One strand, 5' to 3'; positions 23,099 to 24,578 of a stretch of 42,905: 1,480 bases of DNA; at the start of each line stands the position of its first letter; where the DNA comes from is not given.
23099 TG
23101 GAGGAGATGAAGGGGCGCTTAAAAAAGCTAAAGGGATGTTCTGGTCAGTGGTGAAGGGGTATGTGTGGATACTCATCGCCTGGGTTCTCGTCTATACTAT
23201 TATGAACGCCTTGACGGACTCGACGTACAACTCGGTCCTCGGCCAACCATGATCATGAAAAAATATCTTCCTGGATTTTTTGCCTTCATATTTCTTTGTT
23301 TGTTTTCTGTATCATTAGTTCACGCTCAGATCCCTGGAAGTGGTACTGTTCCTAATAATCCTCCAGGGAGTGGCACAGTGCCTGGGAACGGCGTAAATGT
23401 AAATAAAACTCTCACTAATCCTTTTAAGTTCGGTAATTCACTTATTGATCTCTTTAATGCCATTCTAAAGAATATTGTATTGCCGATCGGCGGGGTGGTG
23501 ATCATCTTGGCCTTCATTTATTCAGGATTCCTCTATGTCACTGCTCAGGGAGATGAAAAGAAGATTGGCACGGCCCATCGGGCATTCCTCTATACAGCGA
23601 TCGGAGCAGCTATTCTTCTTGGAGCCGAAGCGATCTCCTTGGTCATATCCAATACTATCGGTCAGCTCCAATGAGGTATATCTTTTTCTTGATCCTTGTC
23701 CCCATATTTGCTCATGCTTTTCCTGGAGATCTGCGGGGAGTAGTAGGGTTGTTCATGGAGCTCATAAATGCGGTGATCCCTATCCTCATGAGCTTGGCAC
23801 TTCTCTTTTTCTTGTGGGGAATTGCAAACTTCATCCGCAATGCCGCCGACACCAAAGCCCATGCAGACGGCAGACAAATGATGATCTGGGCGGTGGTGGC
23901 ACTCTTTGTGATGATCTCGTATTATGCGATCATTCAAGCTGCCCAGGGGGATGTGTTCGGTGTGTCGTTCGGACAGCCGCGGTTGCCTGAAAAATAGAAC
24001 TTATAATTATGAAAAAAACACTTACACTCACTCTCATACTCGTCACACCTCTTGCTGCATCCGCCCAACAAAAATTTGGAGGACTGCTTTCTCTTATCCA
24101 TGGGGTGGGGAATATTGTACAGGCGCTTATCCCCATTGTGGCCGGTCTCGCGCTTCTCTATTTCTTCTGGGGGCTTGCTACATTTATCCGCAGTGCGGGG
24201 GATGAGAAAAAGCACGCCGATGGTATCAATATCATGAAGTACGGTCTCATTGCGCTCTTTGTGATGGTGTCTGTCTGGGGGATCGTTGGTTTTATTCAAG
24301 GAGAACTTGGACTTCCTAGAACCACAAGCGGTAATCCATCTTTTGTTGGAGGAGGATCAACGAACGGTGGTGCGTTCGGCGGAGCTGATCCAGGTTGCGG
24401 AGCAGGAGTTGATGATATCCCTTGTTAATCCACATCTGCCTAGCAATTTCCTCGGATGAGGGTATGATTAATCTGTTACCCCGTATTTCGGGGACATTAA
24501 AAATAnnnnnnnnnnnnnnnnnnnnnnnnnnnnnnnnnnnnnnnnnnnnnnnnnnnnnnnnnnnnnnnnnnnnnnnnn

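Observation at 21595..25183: Operon of an orphan membrane-anchored solute-binding protein plus six diverged VirB2/TrbC-like mini-membrane proteins, with no secretion machinery nearby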

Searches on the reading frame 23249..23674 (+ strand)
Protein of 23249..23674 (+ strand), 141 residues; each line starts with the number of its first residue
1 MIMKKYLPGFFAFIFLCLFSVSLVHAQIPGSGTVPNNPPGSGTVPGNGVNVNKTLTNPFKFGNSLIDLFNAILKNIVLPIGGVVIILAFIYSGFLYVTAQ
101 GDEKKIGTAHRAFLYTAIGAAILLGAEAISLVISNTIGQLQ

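Call 4: search_protein_families(library=pfam, proteins=[window:23249-23674:+], max_evalue=1)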
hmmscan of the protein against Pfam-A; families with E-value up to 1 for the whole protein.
window:23249-23674:+ (141 aa): 7 families
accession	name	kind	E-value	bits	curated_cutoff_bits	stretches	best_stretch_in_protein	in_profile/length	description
PF18895.5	T4SS_pilin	-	2.3e-06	28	26.6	1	73-130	12-68/71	Type IV secretion system pilin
PF04956.18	TrbC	-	7.9e-06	26.4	27.9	1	66-129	38-94/98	TrbC/VIRB2 pilin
PF19607.4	DUF6112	-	0.028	14.7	25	1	82-128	28-75/88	Family of unknown function (DUF6112)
PF19478.4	TrbL_2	-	0.03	14.5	27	1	53-94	11-52/174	TrbL/VirB6 plasmid conjugal transfer like protein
PF12420.13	DUF3671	-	0.05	13.5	34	1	1-91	154-207/223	Fam-L, Fam-M like protein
PF02308.21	MgtC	-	0.056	14.2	31.4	1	80-133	50-104/121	MgtC family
PF13965.12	SID-1_RNA_chan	-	0.18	10.7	28.7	1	67-124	264-321/594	dsRNA-gated channel SID-1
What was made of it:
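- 23249..23674 (+): Pilin paralogue p2 (139-141 aa). Its mature N-terminus is long and rich in Pro and Gly, with a conserved NPF motif. It is the best match to TrbC/VirB2. PF18895 2e-6 and PF04956 8e-6 (call 4).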

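Call 41: search_protein_families(library=ncbifam, proteins=[window:23255-23674:+], max_evalue=0.01)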
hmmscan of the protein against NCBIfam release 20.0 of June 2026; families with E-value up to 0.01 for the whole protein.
window:23255-23674:+ (139 aa): 1 family
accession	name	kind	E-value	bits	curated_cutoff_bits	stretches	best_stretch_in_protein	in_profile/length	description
NF045849.1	ICE_MMCAP2_0565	equivalog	0.0037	16.9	40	1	61-135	7-80/80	Mbov_0395 family pilin-like conjugal transfer protein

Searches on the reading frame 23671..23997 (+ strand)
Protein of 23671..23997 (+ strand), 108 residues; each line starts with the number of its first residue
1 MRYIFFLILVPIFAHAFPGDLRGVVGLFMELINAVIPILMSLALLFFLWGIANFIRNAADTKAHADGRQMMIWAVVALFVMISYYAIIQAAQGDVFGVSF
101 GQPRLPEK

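Call 4: search_protein_families(library=pfam, proteins=[window:23671-23997:+], max_evalue=1)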
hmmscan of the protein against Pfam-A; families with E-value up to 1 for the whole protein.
window:23671-23997:+ (108 aa): 2 families
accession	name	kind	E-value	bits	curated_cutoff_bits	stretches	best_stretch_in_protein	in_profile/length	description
PF18895.5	T4SS_pilin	-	0.00083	19.8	26.6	1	24-85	5-65/71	Type IV secretion system pilin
PF20153.4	DUF6535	-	0.04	14.3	23.9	1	27-55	147-175/177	Family of unknown function (DUF6535)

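Call 41: search_protein_families(library=ncbifam, proteins=[window:23671-23997:+], max_evalue=0.01)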
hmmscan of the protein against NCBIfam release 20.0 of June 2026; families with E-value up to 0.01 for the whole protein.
window:23671-23997:+ (108 aa): 1 family
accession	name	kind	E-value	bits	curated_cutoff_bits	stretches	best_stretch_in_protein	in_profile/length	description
NF045849.1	ICE_MMCAP2_0565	equivalog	0.0016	18.1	40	1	25-91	10-76/80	Mbov_0395 family pilin-like conjugal transfer protein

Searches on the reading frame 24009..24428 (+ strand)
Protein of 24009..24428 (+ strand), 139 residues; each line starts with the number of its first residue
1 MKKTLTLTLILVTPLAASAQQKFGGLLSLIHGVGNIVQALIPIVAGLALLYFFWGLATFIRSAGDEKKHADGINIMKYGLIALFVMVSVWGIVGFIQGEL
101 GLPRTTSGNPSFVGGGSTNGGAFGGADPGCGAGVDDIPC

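Call 4: search_protein_families(library=pfam, proteins=[window:24009-24428:+], max_evalue=1)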
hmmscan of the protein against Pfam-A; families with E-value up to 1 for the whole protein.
window:24009-24428:+ (139 aa): 3 families
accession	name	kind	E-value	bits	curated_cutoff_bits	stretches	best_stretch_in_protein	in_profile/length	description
PF18895.5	T4SS_pilin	-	1.5e-09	38.2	26.6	1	35-96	11-71/71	Type IV secretion system pilin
PF13687.11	DUF4153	-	0.017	14.7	27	1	7-98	97-201/373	Domain of unknown function (DUF4153)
PF00335.26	Tetraspanin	-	0.2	11.7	32.1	1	37-96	7-66/225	Tetraspanin family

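Call 41: search_protein_families(library=ncbifam, proteins=[window:24009-24428:+], max_evalue=0.01)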
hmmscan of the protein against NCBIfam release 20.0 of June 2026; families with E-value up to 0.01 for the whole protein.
window:24009-24428:+ (139 aa): 2 families
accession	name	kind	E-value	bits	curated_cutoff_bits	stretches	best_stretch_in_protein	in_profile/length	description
NF045849.1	ICE_MMCAP2_0565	equivalog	8.1e-06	25.4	40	1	31-97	11-77/80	Mbov_0395 family pilin-like conjugal transfer protein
NF045610.1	acin_4_helix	equivalog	8.6e-05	22.6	50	1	1-99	1-107/131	putative four-helix membrane protein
